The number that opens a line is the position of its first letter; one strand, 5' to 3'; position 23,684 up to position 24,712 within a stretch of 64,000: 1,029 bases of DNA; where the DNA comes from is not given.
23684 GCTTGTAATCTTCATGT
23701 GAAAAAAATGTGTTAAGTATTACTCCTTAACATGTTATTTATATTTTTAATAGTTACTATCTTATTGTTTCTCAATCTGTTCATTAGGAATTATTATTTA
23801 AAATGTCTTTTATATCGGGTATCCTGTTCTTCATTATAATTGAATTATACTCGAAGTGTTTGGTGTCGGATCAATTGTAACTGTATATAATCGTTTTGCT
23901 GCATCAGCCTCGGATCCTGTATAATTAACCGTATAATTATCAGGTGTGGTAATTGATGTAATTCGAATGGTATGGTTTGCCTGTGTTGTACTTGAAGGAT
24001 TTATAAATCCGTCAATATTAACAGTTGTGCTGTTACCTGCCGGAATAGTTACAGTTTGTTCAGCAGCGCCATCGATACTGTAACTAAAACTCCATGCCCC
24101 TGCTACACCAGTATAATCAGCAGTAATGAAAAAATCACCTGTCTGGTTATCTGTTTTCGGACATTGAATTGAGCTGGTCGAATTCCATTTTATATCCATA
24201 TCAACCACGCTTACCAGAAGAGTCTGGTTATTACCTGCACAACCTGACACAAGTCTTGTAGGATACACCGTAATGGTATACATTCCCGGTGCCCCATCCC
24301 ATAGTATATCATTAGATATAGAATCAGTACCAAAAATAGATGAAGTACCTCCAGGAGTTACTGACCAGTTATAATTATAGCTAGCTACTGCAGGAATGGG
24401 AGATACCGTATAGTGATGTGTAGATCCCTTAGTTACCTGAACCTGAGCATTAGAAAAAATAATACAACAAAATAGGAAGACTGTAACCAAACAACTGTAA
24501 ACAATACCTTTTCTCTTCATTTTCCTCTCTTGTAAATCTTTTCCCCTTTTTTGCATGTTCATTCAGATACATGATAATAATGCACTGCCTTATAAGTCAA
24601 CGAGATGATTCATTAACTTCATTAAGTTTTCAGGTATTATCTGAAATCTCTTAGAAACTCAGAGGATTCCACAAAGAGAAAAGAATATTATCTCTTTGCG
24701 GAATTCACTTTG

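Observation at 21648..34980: Five-gene surface-protein cluster: a giant protein and two small paralogues with no visible sorting domain, one small type-B-CTD protein, and a dedicated PorP/SprF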

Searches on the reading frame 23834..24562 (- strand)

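Call 4: search_protein_families(library=pfam, proteins=[window:23834-24562:-], max_evalue=1)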
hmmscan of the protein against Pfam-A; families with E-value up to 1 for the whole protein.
window:23834-24562:- (242 aa): 0 families

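Call 5: search_protein_families(library=ncbifam, proteins=[window:23834-24562:-], max_evalue=1)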
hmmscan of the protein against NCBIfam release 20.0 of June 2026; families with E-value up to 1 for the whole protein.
window:23834-24562:- (242 aa): 1 family
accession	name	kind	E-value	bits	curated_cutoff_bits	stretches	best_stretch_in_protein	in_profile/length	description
NF041737.1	choice_anch_S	equivalog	0.0039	17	70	1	15-55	1-41/256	choice-of-anchor S family protein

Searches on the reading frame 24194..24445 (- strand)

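Call 40: search_protein_families(library=pfam, max_evalue=10, proteins=[window:24194-24445:-])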
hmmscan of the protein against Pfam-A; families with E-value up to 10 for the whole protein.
seq(84 aa): 1 family
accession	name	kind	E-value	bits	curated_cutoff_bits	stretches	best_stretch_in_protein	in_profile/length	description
PF19408.5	PKD_6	-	0.23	12.3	25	1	8-44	19-54/82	PKD-like domain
